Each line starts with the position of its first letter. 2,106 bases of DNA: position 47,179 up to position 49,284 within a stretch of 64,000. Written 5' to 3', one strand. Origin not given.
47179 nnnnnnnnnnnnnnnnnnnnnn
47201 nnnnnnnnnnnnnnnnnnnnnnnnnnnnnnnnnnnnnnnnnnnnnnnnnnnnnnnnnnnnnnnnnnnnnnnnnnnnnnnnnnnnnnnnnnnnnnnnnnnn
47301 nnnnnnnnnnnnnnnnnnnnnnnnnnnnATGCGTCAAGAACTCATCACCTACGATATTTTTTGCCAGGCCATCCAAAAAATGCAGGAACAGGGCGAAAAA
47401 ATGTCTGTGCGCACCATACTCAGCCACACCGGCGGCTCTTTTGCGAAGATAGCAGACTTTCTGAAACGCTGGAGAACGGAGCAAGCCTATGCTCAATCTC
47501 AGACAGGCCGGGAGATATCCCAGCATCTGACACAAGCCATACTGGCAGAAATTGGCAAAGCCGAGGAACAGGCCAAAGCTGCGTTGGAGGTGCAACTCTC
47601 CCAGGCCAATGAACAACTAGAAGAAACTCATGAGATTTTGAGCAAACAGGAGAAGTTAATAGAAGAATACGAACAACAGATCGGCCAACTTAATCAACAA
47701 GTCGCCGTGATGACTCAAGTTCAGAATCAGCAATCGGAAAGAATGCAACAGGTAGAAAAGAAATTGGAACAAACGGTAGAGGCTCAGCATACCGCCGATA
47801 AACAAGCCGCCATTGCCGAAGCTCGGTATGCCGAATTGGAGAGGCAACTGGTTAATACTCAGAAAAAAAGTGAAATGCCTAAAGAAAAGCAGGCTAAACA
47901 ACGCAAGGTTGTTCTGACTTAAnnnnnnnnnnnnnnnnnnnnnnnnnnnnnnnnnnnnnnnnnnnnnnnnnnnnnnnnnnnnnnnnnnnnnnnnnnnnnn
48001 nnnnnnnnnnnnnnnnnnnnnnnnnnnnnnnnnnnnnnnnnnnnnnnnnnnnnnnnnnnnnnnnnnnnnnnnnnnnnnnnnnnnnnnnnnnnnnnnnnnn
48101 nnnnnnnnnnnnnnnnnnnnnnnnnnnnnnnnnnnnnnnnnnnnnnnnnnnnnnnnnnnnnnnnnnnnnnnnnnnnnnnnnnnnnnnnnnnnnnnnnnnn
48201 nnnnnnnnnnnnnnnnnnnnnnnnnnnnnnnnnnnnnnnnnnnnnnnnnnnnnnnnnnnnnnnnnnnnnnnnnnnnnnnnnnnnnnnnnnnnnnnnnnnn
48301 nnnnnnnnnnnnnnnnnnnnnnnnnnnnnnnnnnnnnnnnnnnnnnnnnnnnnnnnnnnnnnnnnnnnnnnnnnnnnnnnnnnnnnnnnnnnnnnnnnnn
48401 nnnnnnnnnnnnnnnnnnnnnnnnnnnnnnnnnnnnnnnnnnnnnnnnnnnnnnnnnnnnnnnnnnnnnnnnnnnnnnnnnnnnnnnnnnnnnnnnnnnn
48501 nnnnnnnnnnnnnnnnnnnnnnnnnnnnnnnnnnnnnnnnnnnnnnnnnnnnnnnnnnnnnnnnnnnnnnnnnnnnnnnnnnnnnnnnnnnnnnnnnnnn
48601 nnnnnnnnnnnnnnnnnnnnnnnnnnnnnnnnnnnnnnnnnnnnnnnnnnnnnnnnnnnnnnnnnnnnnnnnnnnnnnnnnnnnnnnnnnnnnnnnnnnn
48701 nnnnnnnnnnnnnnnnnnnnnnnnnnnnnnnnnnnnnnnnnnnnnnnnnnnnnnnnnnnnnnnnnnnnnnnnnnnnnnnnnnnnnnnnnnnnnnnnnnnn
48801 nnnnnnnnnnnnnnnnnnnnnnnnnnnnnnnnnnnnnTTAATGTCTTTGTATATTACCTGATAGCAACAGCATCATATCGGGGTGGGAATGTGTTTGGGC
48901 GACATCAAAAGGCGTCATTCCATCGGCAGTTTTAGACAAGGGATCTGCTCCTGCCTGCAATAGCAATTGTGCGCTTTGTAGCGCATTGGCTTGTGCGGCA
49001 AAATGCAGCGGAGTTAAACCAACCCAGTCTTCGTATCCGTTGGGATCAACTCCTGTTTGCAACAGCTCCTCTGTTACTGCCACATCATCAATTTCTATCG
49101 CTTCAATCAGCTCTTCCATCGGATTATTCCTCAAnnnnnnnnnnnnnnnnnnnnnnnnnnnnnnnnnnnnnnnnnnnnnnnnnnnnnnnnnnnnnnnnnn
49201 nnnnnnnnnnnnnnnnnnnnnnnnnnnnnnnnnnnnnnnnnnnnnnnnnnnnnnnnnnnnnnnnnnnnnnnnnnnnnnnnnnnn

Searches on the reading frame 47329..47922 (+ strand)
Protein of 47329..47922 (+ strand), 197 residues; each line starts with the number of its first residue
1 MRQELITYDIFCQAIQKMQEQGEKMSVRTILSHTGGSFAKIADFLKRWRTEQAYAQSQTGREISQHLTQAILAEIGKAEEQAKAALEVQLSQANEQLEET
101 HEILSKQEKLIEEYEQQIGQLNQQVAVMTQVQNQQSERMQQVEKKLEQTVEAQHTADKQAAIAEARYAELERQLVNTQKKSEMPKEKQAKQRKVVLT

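Call 3: search_protein_families(library=pfam, proteins=[window:47329-47922:+], max_evalue=0.01)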
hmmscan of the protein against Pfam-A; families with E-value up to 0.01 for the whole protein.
window:47329-47922:+ (197 aa): 2 families
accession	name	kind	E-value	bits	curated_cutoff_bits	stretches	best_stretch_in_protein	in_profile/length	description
PF11740.13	KfrA_N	-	9.4e-11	42.9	26.1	1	13-124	7-112/113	Plasmid replication region DNA-binding N-term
PF00261.25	Tropomyosin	-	4.9e-06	26.6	38.6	1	69-187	38-147/242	Tropomyosin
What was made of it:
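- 47329..47922 (+): KfrA_N-domain protein (plasmid maintenance-type DNA binder). Call 3.
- Checked: KfrA_N (47329-47922) and an ankyrin protein (48838-49134) are confirmed neighbours (call 3).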

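Call 4: search_protein_families(library=ncbifam, proteins=[window:47329-47922:+], max_evalue=0.01)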
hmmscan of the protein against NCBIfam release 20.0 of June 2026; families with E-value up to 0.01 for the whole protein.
window:47329-47922:+ (197 aa): 2 families
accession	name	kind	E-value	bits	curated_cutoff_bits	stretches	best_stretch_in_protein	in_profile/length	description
TIGR02169.1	SMC_prok_A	equivalog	0.0011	16.7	729.4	1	50-187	818-955/1165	chromosome segregation protein SMC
TIGR02168.1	SMC_prok_B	equivalog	0.0029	15.4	567.35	1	70-189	341-857/1181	chromosome segregation protein SMC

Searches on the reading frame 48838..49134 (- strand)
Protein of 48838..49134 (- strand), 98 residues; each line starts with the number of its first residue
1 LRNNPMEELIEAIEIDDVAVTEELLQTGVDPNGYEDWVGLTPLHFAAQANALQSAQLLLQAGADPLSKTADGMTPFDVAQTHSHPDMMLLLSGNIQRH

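Call 3: search_protein_families(library=pfam, proteins=[window:48838-49134:-], max_evalue=0.01)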
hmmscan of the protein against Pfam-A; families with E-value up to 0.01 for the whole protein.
window:48838-49134:- (98 aa): 5 families
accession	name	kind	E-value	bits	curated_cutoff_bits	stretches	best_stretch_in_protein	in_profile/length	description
PF00023.36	Ank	-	1.9e-12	47.1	21.1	1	39-69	2-32/33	Ankyrin repeat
PF13637.12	Ank_4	-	4.9e-12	46.2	22.7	2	43-91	1-49/50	Ankyrin repeats (many copies)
PF12796.13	Ank_2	-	1e-09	39.2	27.3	1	9-92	1-80/90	Ankyrin repeats (3 copies)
PF13857.12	Ank_5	-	6.5e-08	33.2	27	1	24-79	1-56/56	Ankyrin repeats (many copies)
PF13606.12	Ank_3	-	3.5e-07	30.3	22.3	1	39-65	2-28/30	Ankyrin repeat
